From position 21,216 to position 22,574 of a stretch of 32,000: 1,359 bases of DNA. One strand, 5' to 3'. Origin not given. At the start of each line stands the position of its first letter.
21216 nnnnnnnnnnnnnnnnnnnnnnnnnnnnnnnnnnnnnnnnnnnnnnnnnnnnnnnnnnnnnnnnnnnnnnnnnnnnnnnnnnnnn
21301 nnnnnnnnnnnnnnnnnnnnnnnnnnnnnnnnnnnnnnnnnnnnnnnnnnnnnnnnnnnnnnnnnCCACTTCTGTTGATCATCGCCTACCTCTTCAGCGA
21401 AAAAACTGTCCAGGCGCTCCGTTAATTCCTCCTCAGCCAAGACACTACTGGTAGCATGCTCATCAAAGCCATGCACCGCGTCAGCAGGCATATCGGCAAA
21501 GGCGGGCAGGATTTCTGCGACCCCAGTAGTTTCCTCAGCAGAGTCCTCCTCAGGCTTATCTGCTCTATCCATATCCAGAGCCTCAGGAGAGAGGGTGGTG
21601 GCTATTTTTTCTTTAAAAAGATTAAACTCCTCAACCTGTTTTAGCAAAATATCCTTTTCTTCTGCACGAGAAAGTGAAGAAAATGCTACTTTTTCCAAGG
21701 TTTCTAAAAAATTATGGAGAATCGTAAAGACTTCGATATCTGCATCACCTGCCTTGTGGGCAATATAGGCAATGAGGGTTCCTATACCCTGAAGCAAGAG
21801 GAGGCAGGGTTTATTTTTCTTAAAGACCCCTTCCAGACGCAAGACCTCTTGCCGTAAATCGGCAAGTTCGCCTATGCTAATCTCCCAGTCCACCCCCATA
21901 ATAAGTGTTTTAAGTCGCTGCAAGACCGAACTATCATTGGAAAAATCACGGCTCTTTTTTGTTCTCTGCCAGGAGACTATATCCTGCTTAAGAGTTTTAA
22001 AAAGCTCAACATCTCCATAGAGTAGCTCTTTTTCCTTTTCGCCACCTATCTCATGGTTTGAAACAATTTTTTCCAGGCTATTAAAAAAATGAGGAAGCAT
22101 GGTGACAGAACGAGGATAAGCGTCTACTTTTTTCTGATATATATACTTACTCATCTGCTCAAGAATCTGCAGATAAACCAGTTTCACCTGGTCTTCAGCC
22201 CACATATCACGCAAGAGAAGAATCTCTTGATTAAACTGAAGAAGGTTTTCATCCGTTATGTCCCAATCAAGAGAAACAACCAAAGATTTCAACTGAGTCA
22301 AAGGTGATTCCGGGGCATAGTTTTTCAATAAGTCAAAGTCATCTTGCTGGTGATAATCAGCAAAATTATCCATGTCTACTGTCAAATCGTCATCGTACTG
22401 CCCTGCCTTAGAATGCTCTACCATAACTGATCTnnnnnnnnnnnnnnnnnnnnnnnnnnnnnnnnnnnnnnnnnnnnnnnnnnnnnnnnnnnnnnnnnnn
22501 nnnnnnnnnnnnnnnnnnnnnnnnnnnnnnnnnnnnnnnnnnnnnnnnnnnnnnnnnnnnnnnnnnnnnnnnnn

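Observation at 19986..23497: mglB-mglA polarity module extended by an uncharacterised 812-aa hyper-acidic protein (candidate new MglA partner)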

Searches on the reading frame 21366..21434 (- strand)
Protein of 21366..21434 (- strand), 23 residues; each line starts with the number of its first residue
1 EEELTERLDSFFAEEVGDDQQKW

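Call 77: search_solved_structures(query=A4, max_evalue=10, show_alignments=3)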
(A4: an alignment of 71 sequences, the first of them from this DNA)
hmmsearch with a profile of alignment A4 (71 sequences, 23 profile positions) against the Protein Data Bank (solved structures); distinct sequences matched with E-value up to 10: 2.
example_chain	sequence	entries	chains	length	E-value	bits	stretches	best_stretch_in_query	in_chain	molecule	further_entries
3qf7_A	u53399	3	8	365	1.6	12.1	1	3-20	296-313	Rad50 | Probable DNA double-strand break repair Rad50 ATPase,Probable DNA double-strand break repa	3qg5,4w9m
3tho_A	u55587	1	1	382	1.7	12.1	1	3-20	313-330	Probable DNA double-strand break repair Rad50 ATPase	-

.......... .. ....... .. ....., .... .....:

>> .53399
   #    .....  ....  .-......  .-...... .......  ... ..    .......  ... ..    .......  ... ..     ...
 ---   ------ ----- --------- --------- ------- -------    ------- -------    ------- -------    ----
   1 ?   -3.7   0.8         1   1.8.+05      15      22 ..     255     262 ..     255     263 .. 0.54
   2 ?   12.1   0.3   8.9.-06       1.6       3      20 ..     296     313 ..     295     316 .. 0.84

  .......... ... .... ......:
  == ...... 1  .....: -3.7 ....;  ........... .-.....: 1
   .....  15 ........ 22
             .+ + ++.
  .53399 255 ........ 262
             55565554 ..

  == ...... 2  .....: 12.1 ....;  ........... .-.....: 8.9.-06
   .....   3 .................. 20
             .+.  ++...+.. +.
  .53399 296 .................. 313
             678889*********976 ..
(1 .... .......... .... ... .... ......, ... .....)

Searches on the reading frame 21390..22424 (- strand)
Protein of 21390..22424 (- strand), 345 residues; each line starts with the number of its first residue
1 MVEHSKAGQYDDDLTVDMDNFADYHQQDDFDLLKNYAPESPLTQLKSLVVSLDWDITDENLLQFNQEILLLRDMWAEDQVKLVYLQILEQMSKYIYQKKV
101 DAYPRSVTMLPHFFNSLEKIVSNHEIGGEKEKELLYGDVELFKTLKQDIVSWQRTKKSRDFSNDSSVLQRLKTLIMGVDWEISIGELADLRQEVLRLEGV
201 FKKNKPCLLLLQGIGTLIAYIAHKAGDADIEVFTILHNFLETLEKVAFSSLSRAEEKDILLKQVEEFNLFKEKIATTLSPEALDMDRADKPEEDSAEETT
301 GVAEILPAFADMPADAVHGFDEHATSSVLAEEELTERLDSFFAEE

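Call 23: find_related_loci(query=A1, collection=genome_contigs, flank=6000)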
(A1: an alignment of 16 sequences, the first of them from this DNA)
Query A1 (345 aa) in genome_contigs; peptide patterns used: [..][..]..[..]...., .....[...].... (x = any residue, [..] = any of these).
368 stretches matched a pattern; 337 encode a relative of the query (tblastn E <= 1e-3); the best 80 are kept; 80 distinct loci.
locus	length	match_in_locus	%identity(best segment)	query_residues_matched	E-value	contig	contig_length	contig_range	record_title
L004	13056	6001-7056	44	1-342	3e-84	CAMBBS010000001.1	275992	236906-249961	MAG: Desulfopila aestuarii DSM 18488 isolate MiH-14oct19-162 genome assembly, contig: MiH-14oct19-C7, whole genome shotg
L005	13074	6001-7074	43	1-344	3e-81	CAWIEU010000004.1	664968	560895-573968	MAG: uncultured delta proteobacterium isolate MFD01721.bin.2.25 genome assembly, contig: contig_22053, whole genome shot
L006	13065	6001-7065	41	1-342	4e-81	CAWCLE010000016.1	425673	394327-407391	MAG: uncultured delta proteobacterium isolate MFD01721.bin.2.92 genome assembly, contig: contig_36690, whole genome shot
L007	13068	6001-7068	40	1-344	7e-81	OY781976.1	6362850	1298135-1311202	MAG: uncultured Desulforhopalus sp. isolate bb11d97f-aff7-40c5-8ccb-5babbf234ee9 genome assembly, chromosome: 1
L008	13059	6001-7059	43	1-342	1e-80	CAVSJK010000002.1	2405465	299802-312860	MAG: uncultured delta proteobacterium isolate MFD01721.bin.1.248 genome assembly, contig: contig_1585, whole genome shot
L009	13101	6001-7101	41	2-345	3e-80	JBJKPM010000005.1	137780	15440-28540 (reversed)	MAG: Desulfocapsaceae bacterium isolate Bin_122 S1Ck127_3690976_flag_0_multi_16.0000_len_137780, whole genome shotgun se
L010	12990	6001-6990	43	1-320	5e-80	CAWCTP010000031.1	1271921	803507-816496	MAG: uncultured delta proteobacterium isolate MFD05442.bin.2.256 genome assembly, contig: contig_8663, whole genome shot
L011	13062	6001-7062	40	1-342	2e-79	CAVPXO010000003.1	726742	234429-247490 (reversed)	MAG: uncultured delta proteobacterium isolate MFD01721.bin.1.130 genome assembly, contig: contig_1583, whole genome shot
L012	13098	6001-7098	42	2-345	5e-79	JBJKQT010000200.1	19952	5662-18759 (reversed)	MAG: Desulfocapsaceae bacterium isolate Bin_41 S1Ck127_2697461_flag_0_multi_17.0000_len_19952, whole genome shotgun sequ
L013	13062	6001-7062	41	2-343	1e-78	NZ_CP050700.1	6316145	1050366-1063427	Desulfopila sp. IMCC35008 chromosome, complete genome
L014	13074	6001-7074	43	2-345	6e-79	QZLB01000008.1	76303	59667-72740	MAG: Desulfobulbaceae bacterium isolate Madre3 k127_156672, whole genome shotgun sequence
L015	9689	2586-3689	41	2-345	1e-78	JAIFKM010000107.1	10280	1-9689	MAG: Desulfobulbaceae bacterium isolate bin_102 scaffold_9754, whole genome shotgun sequence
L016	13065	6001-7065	40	1-342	9e-79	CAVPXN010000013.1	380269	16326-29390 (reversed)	MAG: uncultured delta proteobacterium isolate MFD01721.bin.1.277 genome assembly, contig: contig_43823, whole genome sho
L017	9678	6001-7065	42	1-343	1e-78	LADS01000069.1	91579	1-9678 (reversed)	MAG: Desulfobulbaceae bacterium BRH_c16a BRHa_1002277, whole genome shotgun sequence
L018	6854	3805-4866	41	1-342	2e-78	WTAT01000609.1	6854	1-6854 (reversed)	MAG: Desulforhopalus sp. isolate GLR1684 c_000000553708, whole genome shotgun sequence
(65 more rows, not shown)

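Call 28: search_protein_representatives(alignment_id=A1)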
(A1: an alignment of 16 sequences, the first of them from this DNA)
Query: 16 sequences, 358 profile positions. Proteins with E-value up to 0.001 (for the whole library): 926; up to 1e-10: 828; up to 1e-30: 294. The best 150 are listed.
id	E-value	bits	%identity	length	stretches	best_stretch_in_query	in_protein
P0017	4.0e-172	588.7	-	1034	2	2-357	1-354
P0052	8.0e-169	577.9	-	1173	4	2-358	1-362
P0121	8.2e-168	574.6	-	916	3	2-358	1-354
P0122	1.7e-166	570.3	-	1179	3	1-358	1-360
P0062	6.2e-165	565.1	-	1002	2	1-357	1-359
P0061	6.4e-165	565.0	-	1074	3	1-358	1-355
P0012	2.0e-164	563.4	-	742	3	1-357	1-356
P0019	3.4e-164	562.7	-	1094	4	2-358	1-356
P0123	9.9e-164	561.1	-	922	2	1-358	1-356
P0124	2.3e-163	559.9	-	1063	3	1-358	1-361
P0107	3.4e-163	559.4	-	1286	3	2-357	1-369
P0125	2.4e-162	556.6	-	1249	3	2-356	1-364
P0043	3.3e-162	556.1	-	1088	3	1-357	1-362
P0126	1.6e-161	553.9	-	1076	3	1-357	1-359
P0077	6.2e-161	551.9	-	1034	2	1-357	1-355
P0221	1.0e-103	363.7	-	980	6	13-300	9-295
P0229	2.5e-95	336.1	-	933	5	21-306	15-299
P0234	8.8e-90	317.9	-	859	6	13-293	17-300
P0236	3.8e-89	315.8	-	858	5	21-297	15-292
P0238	3.6e-86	306.0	-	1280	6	8-176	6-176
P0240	2.7e-83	296.5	-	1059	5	13-356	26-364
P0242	3.4e-83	296.2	-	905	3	21-306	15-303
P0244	2.9e-82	293.1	-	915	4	13-336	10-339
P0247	1.4e-80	287.6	-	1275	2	21-328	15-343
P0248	1.8e-80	287.2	-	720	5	21-336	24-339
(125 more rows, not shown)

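Call 29: find_encoding_contigs(protein=P0236, flank=6000, max_places=2)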
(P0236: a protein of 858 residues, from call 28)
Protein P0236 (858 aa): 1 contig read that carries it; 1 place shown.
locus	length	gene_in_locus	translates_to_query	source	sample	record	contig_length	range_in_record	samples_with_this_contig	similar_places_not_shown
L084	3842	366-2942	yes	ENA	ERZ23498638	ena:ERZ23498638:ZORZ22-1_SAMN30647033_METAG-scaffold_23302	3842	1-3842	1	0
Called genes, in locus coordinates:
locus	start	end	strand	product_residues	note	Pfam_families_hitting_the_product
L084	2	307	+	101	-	?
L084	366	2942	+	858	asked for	-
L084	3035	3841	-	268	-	?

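Call 30: find_encoding_contigs(protein=P0238, flank=6000, max_places=2)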
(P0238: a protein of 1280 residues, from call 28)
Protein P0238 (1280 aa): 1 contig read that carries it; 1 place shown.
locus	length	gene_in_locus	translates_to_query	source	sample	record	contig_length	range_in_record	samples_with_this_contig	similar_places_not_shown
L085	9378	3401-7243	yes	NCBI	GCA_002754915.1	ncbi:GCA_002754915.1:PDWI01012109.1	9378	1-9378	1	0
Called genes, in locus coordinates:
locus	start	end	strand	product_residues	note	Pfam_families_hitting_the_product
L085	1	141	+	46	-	?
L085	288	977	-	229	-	PF01168:Ala_racemase_N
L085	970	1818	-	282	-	PF01026:TatD_DNase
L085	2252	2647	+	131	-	PF03259:Robl_LC7 (weak)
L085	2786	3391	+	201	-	PF00025:Arf (weak), PF00009:GTP_EFTU (weak), PF00071:Ras, PF08477:Roc (faint)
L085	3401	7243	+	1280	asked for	-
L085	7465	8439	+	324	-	PF03781:FGE-sulfatase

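Call 31: list_cluster_members(proteins=[P0229, P0234, P0236, P0238, P0240, P0242, P0244, P0247, P0248, P0221])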
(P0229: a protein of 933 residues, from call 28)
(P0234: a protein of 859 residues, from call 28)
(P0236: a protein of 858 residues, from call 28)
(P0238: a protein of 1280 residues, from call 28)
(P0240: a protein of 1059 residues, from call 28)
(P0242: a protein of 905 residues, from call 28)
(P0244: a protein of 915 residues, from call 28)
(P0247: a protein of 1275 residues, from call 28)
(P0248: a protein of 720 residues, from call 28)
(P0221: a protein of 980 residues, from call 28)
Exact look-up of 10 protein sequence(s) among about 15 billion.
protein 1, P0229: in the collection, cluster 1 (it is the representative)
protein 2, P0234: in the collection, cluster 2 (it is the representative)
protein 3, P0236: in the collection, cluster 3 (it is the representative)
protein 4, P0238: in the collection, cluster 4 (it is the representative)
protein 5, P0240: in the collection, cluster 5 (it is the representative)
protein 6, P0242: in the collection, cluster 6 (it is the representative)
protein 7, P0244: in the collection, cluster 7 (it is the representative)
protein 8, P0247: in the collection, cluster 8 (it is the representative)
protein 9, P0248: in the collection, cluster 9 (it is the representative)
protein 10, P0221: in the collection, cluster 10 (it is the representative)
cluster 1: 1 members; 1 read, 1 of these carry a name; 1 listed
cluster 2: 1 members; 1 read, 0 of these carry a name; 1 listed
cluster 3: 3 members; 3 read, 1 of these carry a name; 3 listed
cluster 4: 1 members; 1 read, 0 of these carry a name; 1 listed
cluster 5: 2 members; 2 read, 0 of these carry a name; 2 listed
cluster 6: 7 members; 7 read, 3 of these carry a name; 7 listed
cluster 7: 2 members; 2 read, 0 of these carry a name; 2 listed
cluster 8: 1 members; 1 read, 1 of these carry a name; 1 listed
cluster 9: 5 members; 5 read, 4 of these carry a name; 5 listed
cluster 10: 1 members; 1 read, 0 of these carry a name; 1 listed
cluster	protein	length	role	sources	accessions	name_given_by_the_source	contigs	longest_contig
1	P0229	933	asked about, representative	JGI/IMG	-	pilus assembly protein FimV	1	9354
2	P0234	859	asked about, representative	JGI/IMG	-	-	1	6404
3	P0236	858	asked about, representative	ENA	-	-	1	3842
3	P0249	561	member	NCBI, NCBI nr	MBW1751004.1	MAG: hypothetical protein JRJ37_09970, partial [Deltaproteobacteria bacterium] | hypothetical protein [Deltaproteobacteria bacterium]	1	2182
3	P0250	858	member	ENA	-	-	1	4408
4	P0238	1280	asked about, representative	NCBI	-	-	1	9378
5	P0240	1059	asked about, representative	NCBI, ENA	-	-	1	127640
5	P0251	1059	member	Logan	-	-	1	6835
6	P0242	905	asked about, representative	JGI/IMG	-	-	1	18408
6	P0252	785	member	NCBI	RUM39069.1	MAG: hypothetical protein DSY70_06510, partial [Desulfobulbus sp.]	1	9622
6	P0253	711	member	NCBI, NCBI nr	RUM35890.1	MAG: hypothetical protein DSY58_06200 [Desulfobulbus sp.]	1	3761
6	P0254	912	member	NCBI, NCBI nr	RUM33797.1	MAG: hypothetical protein DSY50_07635 [Desulfobulbus sp.]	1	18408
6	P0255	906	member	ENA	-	-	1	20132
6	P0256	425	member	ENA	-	-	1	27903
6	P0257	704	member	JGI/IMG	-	-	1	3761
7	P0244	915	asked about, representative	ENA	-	-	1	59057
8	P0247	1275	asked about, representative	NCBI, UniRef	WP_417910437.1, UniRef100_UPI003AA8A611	hypothetical protein [Candidatus Electronema sp. PJ] | hypothetical protein n=1 Tax=Candidatus Electronema sp. PJ TaxID=3401572 ...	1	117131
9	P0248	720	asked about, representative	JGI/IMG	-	-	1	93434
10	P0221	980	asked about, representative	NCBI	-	-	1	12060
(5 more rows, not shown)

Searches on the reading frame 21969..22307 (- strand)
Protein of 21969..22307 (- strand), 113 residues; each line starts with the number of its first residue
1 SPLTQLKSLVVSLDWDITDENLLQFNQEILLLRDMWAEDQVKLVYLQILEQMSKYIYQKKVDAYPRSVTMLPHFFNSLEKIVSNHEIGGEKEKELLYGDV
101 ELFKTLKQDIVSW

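Call 55: search_solved_structures(query=A3, max_evalue=10, show_alignments=2)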
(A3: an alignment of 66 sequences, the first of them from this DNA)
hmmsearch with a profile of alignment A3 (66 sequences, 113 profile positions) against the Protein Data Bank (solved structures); distinct sequences matched with E-value up to 10: 14.
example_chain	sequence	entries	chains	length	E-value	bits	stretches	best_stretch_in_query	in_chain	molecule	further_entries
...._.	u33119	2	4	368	0.058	16.8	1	28-66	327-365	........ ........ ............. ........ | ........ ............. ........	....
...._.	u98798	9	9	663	0.14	15.5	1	18-110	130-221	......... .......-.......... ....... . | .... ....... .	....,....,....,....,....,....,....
9j47_A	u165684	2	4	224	0.21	15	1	9-83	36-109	Iron-sulfur cluster repair protein ScdA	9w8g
9r7j_A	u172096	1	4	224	0.26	14.7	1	9-83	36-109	Iron-sulfur cluster repair protein ScdA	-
1yzm_A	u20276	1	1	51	0.31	14.4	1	45-85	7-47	FYVE-finger-containing Rab5 effector protein rabenosyn-5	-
9tlw_A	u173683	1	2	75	0.39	14.1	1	21-53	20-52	Sc-apCC-2-MCL-1-4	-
6pwb_AL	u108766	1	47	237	0.41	14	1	56-101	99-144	Flagellar coiling protein A (FcpA)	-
2beq_D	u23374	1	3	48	0.42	14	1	21-57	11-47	Spike glycoprotein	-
8iwh_Q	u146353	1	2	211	0.55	13.6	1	28-78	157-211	Photosystem II subunit, PsbQ.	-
6nqw_A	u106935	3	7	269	0.63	13.4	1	56-101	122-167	Flagellar coiling protein A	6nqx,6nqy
6mq5_A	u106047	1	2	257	1.1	12.6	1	12-98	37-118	CLIP-associating protein 1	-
8hc1_A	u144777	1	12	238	1.2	12.5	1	28-73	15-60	Urease subunit alpha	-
1e9y_A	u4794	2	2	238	1.2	12.5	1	28-73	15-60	UREASE SUBUNIT ALPHA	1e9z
37tt_A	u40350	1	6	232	2.1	11.8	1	8-54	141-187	Z4 c3ii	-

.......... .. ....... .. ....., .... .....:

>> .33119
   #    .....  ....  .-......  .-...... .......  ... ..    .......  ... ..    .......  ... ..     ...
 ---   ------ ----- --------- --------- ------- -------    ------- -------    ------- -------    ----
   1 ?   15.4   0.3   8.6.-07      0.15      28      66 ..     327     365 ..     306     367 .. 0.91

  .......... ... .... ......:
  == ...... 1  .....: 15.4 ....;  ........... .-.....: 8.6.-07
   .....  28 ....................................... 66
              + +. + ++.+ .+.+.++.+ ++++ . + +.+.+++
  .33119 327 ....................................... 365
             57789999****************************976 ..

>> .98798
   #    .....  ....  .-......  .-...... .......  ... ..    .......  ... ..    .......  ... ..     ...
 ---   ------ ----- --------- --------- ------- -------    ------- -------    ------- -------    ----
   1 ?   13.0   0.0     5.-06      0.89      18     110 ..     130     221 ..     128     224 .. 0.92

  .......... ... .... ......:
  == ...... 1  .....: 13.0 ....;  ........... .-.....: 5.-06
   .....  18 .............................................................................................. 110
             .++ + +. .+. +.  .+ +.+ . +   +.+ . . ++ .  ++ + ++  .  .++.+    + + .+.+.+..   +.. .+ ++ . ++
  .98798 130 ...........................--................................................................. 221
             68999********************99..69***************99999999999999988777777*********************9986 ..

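Call 56: search_protein_families(library=pfam, alignment_id=A3, max_evalue=10)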
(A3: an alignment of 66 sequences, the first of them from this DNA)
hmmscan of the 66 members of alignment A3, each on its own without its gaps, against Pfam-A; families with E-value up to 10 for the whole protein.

A. member 1, seq(113 aa): 1 family
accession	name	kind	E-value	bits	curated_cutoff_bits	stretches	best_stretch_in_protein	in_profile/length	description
PF18213.6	SUB1_ProdP9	-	0.057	13.6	25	1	3-25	38-60/80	SUB1 protease Prodomain ProdP9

B. families by the number of members that match (of 66 scanned): 46 families (the first 25 are shown)
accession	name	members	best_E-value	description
PF04994.19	TfoX_C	7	0.011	TfoX C-terminal domain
PF08463.15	EcoEI_R_C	5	0.023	EcoEI R protein C-terminal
PF02520.22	ANIS5_cation-bd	3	0.00095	SXP/RAL-2 family protein Ani s 5-like, metal-binding domain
PF17949.7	PND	3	0.023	FANCM pseudonuclease domain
PF02840.20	Prp18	2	0.00073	Prp18 domain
PF08454.17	RIH_assoc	2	0.011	RyR and IP3R Homology associated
PF05612.17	Leg1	2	0.017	Leg1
PF20210.4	Laa1_Sip1_HTR5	2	0.032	Laa1/Sip1/HEATR5 HEAT repeat region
PF01851.28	PC_rep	1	0.0021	Proteasome/cyclosome repeat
PF23606.1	HEAT_ULK4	1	0.0087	Serine/threonine-protein kinase ULK4-like, HEAT repeats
PF12612.13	TFCD_C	1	0.013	Tubulin folding cofactor D C terminal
PF24897.1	DUF7744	1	0.015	Domain of unknown function (DUF7744)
PF10441.14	Urb2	1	0.017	Urb2/Npa2 family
PF03554.18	Herpes_UL73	1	0.018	UL73 viral envelope glycoprotein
PF03682.18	UPF0158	1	0.029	Uncharacterised protein family (UPF0158)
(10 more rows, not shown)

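Call 61: predict_structure(alignment_id=A3)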
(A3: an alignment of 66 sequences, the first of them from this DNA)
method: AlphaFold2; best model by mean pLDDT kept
length: 113 residues; sequences in the alignment: 66
mean_pLDDT: 92.8   pTM: 0.86
mean pLDDT of the five models: 92.8, 92.0, 92.0, 91.7, 91.0
residues with pLDDT >= 90: 90; 70-90: 23; 50-70: 0; < 50: 0
segments of 3 or more residues with pLDDT < 50: none
pLDDT, mean of each block of 10 residues (from residue 1): 94 91 95 95 97 92 88 95 84 95 95 89
secondary structure, 60 per line:
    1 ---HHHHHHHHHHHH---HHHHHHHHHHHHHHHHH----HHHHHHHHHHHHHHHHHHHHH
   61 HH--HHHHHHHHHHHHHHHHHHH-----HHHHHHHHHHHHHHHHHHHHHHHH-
elements in order: H4-15 H19-35 H40-62 H65-83 H89-112

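Call 63: fold_search(model_id=the predicted structure, library=pdb)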
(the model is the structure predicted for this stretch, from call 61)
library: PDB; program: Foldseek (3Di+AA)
matches with E <= 10: 117; with E <= 0.001: 0
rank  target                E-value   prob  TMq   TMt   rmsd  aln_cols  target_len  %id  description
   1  8c5v_C                4.2e-01  0.99  0.72  0.63   3.4       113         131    7  Chemotaxis core signalling unit from E protein lysed E. coli cells (released 2023-09-13)
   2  1i5n_B                5.4e-01  0.91  0.57  0.53   4.8       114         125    7  Crystal structure of the P1 domain of CheA from Salmonella typhimurium (released 2001-07-11)
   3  1i5n_C                9.2e-01  0.41  0.41  0.38   6.5       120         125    8  Crystal structure of the P1 domain of CheA from Salmonella typhimurium (released 2001-07-11)
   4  3kyi_A                1.2e+00  0.75  0.57  0.52   4.8       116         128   10  Crystal structure of the phosphorylated P1 domain of CheA3 in complex with CheY6 from R. sphaeroides (released 2010-02-16)
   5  3va9                  1.2e+00  0.23  0.34  0.31  14.7       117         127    8  Crystal structure of the Rhodopseudomonas palustris histidine kinase HK9 sensor domain (released 2012-06-06)
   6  9g71_A                1.7e+00  0.13  0.30  0.10  21.3       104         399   12  Cryo-EM structure of TTYH2 in complex with lipids in GDN (released 2025-05-21)
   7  2lp4_MODEL_1_A        1.8e+00  0.60  0.56  0.32   4.6       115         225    7  Solution structure of P1-CheY/P2 complex in bacterial chemotaxis (released 2012-10-24)
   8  1i5n_A                1.9e+00  0.57  0.56  0.51   4.6       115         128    7  Crystal structure of the P1 domain of CheA from Salmonella typhimurium (released 2001-07-11)
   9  3kyj_A                2.0e+00  0.57  0.54  0.49   5.3       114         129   11  Crystal structure of the P1 domain of CheA3 in complex with CheY6 from R. sphaeroides (released 2010-02-16)
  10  7xgg_A                2.3e+00  0.08  0.26  0.20  17.9       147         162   15  Crystal structure of BCL-xL in complex with computationally designed inhibitor protein (released 2022-07-20)
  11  7ezc_B                2.4e+00  0.21  0.39  0.15  15.5       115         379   15  Adenosine A2a receptor mutant-I92N (released 2022-04-13)
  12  3us6                  2.8e+00  0.44  0.48  0.38  12.5       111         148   13  Crystal Structure of Histidine-containing Phosphotransfer Protein MtHPt1 from Medicago truncatula (released 2012-01-18)
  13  9o5s_Q                2.8e+00  0.21  0.42  0.46  11.1       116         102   14  minibinder-antigen complex BXMart1-3-MART1-HLA*A02 (released 2025-07-23)
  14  5q0q_C                2.8e+00  0.04  0.20  0.13  17.1       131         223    9  Ligand binding to FARNESOID-X-RECEPTOR (released 2017-07-05)
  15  6fes_B                3.1e+00  0.82  0.72  0.25   2.7       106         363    5  Crystal structure of novel repeat protein BRIC2 fused to DARPin D12 (released 2018-09-05)
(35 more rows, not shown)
